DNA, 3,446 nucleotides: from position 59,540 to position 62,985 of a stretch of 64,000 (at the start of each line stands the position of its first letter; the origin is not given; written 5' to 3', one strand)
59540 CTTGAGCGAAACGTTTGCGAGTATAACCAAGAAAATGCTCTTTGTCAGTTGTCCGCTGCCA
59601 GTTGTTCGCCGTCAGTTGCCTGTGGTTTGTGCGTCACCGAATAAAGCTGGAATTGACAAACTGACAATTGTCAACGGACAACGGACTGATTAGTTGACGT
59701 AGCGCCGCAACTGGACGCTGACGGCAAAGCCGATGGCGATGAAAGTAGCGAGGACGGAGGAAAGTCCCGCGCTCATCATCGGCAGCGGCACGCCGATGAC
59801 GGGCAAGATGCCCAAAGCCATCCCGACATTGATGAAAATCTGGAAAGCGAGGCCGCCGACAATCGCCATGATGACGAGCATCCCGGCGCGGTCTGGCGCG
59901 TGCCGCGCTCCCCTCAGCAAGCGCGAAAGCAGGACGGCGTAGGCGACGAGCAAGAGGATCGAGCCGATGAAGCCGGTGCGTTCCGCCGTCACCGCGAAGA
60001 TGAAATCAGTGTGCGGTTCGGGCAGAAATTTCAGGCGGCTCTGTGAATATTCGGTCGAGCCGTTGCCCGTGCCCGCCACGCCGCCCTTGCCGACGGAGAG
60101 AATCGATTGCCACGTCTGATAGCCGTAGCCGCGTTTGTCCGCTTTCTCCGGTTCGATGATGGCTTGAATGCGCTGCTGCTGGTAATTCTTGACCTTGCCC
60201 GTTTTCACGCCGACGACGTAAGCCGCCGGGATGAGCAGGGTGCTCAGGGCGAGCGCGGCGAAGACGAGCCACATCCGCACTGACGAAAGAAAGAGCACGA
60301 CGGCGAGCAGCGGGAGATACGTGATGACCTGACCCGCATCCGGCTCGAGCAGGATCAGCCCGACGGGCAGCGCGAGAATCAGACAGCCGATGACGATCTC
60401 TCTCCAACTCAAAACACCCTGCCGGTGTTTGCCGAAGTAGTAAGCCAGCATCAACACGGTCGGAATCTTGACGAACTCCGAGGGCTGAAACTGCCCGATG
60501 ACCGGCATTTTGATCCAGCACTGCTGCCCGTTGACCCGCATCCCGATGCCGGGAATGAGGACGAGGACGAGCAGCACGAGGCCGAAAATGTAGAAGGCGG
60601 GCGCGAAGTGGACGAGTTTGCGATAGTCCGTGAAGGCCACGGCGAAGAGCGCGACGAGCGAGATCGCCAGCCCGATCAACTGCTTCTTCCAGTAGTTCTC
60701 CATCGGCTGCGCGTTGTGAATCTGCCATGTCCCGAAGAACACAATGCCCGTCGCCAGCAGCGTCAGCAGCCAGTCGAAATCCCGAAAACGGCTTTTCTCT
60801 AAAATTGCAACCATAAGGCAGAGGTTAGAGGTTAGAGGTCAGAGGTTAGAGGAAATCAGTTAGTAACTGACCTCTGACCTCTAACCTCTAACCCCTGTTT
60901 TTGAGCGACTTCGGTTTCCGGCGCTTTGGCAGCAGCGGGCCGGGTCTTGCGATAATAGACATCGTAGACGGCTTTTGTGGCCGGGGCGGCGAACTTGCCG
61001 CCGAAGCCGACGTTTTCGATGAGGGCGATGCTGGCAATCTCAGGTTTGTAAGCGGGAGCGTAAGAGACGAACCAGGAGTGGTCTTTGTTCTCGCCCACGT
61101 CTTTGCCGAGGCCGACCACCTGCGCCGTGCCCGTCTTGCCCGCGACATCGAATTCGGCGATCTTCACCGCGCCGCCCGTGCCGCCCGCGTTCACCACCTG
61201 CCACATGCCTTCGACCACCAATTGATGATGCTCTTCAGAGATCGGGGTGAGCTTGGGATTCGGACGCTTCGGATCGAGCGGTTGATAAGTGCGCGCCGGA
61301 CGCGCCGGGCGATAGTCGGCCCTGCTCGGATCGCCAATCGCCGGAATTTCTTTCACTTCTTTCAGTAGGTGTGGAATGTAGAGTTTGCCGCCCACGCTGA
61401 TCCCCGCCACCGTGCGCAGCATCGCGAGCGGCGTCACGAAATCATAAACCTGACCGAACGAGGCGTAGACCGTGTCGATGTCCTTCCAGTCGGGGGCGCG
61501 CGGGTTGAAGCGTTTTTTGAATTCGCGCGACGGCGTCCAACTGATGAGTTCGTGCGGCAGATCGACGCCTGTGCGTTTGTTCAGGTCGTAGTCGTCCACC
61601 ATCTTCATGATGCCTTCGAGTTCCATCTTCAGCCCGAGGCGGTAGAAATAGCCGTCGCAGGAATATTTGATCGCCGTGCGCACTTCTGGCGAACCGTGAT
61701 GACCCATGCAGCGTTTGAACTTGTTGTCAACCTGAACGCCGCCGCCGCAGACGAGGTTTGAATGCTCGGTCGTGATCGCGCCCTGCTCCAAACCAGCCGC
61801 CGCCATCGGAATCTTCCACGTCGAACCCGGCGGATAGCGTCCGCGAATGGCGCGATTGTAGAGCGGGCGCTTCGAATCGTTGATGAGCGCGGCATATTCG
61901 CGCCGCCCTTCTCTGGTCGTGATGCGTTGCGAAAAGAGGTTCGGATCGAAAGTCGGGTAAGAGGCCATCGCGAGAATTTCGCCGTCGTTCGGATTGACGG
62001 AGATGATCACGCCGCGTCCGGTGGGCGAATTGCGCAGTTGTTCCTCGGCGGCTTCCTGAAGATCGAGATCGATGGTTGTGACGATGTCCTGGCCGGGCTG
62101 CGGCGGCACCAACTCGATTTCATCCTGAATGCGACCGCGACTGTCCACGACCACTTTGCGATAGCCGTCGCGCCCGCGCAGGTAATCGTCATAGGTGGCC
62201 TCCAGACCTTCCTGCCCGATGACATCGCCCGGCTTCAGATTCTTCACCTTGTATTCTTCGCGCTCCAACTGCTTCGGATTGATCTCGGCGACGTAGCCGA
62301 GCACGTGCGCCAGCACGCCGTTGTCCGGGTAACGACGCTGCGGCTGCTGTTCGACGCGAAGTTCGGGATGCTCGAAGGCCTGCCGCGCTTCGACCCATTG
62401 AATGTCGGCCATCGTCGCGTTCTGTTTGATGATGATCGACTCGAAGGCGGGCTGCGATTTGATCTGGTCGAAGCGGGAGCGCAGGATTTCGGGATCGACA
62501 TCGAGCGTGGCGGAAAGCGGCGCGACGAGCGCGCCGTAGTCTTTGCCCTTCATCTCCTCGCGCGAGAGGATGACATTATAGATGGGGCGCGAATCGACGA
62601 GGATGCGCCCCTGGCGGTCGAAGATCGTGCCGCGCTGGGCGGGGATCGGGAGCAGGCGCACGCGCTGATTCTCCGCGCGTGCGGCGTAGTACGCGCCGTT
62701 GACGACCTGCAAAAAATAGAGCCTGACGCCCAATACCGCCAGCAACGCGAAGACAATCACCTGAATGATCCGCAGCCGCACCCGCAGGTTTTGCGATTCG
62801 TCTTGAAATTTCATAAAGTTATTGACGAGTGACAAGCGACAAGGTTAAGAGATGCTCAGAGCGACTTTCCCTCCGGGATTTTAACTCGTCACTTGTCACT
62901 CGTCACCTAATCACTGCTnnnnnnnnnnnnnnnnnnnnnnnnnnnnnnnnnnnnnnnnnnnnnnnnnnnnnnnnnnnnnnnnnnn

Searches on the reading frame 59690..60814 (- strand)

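Call 38: search_protein_families(library=pfam, proteins=[window:59690-60814:-], max_evalue=0.00001)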
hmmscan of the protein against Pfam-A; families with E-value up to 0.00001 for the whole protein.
window:59690-60814:- (374 aa): 1 family
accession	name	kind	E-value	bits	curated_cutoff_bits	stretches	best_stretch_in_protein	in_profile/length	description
PF01098.24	FTSW_RODA_SPOVE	-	3.9e-77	260.1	26.4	1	18-368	9-351/356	Cell cycle protein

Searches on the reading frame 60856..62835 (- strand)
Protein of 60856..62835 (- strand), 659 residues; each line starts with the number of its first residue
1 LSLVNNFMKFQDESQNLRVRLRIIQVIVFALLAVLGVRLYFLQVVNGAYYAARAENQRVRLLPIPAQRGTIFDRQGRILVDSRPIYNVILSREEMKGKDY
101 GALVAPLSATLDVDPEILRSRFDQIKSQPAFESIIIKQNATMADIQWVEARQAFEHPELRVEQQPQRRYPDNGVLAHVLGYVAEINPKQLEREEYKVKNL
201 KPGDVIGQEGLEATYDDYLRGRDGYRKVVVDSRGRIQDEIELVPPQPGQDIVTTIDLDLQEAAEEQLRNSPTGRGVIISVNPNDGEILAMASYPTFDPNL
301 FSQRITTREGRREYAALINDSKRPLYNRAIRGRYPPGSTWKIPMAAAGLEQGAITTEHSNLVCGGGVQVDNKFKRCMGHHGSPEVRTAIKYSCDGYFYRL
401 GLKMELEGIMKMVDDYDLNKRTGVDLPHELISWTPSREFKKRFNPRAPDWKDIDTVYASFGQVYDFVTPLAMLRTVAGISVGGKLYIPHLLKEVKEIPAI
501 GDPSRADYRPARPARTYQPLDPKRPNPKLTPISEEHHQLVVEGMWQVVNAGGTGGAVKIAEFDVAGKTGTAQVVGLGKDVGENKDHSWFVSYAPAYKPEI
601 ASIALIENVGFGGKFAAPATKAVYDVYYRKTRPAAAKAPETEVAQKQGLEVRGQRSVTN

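Call 38: search_protein_families(library=pfam, proteins=[window:60856-62835:-], max_evalue=0.00001)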
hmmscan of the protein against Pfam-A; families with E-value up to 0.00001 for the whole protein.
window:60856-62835:- (659 aa): 2 families
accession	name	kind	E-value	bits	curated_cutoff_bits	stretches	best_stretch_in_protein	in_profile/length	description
PF00905.27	Transpeptidase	-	3e-57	194.5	22.1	1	276-624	2-298/299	Penicillin binding protein transpeptidase domain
PF03717.20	PBP_dimer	-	1.2e-40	140.3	24.4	1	63-240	1-179/180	Penicillin-binding Protein dimerisation domain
